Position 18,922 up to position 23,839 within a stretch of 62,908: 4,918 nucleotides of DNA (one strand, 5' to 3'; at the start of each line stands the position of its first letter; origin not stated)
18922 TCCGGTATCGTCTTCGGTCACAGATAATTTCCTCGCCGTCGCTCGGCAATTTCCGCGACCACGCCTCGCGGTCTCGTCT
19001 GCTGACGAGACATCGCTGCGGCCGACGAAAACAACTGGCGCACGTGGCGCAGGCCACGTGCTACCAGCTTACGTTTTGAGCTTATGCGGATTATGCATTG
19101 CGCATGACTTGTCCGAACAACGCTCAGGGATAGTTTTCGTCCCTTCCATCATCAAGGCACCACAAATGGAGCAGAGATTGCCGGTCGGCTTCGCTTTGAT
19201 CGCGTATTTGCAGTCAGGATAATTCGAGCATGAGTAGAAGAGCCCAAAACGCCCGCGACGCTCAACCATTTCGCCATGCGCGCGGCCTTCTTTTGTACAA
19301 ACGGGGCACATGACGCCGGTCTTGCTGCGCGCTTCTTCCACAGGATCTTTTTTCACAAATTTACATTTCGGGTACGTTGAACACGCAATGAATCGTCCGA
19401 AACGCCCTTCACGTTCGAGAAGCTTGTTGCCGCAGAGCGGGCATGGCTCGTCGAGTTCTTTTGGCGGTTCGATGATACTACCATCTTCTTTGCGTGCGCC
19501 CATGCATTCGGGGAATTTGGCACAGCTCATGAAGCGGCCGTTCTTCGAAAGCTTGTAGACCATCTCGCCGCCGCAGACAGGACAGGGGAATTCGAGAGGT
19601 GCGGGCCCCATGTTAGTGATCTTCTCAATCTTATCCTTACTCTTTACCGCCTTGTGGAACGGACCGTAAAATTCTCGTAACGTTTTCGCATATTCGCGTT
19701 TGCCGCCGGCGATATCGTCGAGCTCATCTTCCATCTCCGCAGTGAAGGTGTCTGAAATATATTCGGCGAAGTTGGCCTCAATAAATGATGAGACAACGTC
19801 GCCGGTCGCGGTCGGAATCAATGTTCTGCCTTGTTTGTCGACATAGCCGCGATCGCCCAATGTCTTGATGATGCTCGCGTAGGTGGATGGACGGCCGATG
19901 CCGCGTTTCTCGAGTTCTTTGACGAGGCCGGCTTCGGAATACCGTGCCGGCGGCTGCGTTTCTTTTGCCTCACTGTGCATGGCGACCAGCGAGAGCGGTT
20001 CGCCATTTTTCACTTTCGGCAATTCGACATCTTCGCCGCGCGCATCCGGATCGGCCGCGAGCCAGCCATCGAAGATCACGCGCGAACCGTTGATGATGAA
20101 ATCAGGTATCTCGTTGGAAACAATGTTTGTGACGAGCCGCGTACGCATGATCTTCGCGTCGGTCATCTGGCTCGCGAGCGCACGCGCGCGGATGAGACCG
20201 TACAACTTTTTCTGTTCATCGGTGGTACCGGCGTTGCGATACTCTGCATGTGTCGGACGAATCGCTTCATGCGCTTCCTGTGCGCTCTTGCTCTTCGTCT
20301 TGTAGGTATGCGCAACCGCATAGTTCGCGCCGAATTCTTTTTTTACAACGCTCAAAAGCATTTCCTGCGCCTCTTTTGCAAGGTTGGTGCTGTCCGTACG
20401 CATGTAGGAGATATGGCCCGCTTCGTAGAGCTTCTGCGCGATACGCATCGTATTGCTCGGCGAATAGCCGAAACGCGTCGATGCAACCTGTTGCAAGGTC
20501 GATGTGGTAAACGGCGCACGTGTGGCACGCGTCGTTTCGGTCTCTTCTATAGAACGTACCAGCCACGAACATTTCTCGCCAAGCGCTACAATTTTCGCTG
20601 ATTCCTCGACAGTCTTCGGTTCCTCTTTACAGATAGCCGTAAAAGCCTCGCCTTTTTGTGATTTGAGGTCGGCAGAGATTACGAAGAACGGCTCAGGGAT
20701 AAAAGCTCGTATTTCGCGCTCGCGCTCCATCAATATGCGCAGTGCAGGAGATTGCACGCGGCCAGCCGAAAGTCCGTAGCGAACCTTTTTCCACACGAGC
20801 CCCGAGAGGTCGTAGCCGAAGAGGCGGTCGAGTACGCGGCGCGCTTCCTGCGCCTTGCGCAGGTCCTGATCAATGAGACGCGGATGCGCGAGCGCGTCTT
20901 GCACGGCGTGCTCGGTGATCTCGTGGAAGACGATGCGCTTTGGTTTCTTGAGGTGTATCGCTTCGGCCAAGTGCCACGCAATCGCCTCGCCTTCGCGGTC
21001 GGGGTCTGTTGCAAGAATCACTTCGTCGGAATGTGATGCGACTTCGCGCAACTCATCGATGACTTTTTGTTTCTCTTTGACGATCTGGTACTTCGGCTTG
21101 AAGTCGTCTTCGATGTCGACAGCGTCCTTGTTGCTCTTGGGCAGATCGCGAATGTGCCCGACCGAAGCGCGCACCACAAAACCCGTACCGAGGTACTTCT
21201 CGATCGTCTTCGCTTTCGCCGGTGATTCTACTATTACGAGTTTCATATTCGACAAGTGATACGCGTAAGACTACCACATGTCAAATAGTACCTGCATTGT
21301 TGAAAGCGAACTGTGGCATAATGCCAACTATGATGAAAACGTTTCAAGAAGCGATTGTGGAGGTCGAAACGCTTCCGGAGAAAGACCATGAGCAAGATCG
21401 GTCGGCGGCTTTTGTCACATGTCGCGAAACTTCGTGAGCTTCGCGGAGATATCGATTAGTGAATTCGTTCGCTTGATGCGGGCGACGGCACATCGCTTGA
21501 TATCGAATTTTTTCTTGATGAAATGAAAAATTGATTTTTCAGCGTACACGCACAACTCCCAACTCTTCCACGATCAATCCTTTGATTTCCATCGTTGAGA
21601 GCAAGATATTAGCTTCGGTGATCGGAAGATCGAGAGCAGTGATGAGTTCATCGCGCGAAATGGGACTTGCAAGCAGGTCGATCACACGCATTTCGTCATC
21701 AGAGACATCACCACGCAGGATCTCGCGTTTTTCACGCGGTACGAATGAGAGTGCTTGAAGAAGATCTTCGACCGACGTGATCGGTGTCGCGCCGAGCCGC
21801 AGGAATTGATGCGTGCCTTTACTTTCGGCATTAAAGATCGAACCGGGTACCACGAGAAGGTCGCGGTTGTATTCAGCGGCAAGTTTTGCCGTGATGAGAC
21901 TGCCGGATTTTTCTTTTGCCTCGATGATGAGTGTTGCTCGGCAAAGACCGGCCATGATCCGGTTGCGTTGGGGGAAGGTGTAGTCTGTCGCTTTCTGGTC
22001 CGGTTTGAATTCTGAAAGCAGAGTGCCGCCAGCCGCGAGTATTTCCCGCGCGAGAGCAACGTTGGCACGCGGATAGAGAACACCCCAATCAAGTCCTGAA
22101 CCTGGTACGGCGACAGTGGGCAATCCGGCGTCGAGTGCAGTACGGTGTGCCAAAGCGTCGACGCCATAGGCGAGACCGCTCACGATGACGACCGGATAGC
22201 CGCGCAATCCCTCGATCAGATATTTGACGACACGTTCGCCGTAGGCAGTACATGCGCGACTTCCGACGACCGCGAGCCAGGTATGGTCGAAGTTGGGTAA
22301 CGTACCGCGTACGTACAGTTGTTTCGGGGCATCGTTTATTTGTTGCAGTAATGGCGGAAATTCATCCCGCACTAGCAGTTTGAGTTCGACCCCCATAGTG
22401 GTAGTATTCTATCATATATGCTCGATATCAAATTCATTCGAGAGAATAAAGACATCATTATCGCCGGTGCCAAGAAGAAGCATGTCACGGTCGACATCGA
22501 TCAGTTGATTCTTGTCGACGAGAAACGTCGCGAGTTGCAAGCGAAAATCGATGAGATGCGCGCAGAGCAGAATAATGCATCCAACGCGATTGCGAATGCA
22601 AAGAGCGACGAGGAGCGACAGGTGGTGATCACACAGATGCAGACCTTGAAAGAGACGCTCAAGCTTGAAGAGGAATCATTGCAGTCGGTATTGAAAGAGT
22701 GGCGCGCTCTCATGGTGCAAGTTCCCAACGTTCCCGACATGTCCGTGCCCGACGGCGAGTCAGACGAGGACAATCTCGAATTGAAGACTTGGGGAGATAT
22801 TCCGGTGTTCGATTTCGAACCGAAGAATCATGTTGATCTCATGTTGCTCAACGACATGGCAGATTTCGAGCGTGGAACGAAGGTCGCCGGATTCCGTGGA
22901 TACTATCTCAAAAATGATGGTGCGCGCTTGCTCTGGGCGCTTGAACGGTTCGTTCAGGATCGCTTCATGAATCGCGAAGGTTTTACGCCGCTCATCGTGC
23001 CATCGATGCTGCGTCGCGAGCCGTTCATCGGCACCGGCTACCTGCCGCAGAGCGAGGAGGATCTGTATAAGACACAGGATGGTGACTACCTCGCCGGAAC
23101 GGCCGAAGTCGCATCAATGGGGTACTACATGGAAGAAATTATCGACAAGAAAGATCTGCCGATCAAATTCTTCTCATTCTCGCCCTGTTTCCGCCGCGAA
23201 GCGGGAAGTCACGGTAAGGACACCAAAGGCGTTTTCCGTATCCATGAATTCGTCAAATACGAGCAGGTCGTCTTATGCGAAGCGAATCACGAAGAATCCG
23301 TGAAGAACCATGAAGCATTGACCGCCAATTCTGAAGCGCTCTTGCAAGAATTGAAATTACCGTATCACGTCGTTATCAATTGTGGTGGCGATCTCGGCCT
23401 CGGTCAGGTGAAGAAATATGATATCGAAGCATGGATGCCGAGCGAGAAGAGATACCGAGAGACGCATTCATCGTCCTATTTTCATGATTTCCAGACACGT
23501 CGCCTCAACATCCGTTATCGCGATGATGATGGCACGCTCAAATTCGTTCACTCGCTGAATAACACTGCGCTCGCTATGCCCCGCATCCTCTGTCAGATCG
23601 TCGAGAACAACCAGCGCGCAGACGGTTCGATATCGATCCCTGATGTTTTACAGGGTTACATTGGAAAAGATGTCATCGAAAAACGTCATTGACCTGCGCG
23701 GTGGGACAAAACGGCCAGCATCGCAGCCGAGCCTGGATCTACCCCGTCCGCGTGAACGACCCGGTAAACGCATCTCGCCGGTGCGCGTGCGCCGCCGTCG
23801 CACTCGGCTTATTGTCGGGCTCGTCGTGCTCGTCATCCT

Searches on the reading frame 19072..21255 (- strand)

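Call 44: search_protein_families(library=ncbifam, proteins=[window:19072-21255:-], max_evalue=1e-10)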
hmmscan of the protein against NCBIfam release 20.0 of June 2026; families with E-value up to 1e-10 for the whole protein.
window:19072-21255:- (728 aa): 12 families
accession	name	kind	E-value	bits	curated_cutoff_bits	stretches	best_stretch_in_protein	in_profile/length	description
TIGR01051.1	topA_bact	equivalog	6.2e-211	702.7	456.4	1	6-585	1-626/632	type I DNA topoisomerase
NF004966.0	PRK06319.1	equivalog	2.4e-161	538.7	868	1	5-683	4-726/862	DNA topoisomerase I/SWI domain fusion protein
NF006451.0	PRK08780.1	equivalog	2.4e-158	529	1265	1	5-547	4-584/824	DNA topoisomerase I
TIGR01057.1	topA_arch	equivalog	4.6e-95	319.1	458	1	25-584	39-618/618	DNA topoisomerase I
TIGR01054.1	rgy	equivalog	3.1e-87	293.3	471.7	1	49-530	690-1166/1172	reverse gyrase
NF005555.0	PRK07220.1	equivalog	1.4e-83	281.5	635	1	41-585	63-620/740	DNA topoisomerase I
NF004438.0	PRK05776.1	equivalog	4.3e-82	276.3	793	1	23-565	48-613/677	DNA topoisomerase I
NF011532.0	PRK14973.1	equivalog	1.2e-78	264.9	930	1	62-585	83-618/936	DNA topoisomerase I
NF005829.0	PRK07726.1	subfamily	2e-73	248.2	597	1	55-591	72-645/669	DNA topoisomerase 3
TIGR01056.1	topB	subfamily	3.5e-68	230.7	515.75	1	59-603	78-657/706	DNA topoisomerase III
NF006032.0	PRK08173.1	equivalog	3.5e-46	157.4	1058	1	76-567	97-636/863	DNA topoisomerase III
NF011313.0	PRK14724.1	equivalog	2e-29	102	1088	1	77-565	102-654/988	DNA topoisomerase III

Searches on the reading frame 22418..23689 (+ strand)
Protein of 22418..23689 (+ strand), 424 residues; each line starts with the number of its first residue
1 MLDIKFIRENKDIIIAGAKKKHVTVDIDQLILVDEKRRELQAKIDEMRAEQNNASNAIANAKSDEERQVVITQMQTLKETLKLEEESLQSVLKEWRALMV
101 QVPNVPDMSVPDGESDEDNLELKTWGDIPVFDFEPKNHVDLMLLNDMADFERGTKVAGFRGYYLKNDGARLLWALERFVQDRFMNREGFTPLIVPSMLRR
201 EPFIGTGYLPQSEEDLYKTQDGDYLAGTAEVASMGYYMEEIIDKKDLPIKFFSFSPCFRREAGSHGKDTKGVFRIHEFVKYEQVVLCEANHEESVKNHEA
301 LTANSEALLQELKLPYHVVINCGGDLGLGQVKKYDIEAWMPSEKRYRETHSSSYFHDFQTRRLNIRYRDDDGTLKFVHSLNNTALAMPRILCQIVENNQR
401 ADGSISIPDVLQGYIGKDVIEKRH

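Call 44: search_protein_families(library=ncbifam, proteins=[window:22418-23689:+], max_evalue=1e-10)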
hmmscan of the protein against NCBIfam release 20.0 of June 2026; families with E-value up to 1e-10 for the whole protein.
window:22418-23689:+ (424 aa): 1 family
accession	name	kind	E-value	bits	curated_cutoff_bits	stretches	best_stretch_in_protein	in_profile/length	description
TIGR00414.1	serS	equivalog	1.7e-133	445.7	301.65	1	1-415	1-418/418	serine--tRNA ligase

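Call 46: find_homologous_proteins(query=window:22418-23689:+, max_evalue=1e-30)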
Query window:22418-23689:+ (424 aa): 8000 proteins with E <= 1e-30 among 8000 candidates; the best 120 are listed.
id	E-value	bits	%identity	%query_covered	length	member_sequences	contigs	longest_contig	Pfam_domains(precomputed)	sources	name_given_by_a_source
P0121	1.8e-285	964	100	100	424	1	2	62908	PF00587.31,PF02403.28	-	-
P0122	7.3e-266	900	92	100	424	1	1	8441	PF00587.31,PF02403.28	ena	-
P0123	2.6e-261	885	90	100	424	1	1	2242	PF00587.31,PF02403.28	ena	-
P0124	4.0e-254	861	87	100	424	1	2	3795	PF00587.31,PF02403.28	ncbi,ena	-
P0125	1.5e-251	853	86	100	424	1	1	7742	PF00587.31,PF02403.28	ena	-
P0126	1.6e-251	853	85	100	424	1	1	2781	PF00587.31,PF02403.28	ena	-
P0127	1.3e-250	850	85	100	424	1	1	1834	PF00587.31,PF02403.28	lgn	-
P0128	1.9e-250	849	86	100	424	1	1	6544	PF00587.31,PF02403.28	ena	-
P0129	1.3e-249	846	86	99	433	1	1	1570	PF00587.31,PF02403.28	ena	-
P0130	1.0e-248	843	86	99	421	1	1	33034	PF00587.31,PF02403.28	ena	-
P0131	5.9e-247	837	84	99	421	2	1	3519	PF00587.31,PF02403.28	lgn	-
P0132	2.5e-245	832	85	100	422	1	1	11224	PF00587.31,PF02403.28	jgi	jgi:seryl-tRNA synthetase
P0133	1.5e-244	830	84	100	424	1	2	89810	PF00587.31,PF02403.28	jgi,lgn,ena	-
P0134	6.4e-244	827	84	100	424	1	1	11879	PF00587.31,PF02403.28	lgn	-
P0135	1.2e-243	827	83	100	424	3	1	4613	PF00587.31,PF02403.28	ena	-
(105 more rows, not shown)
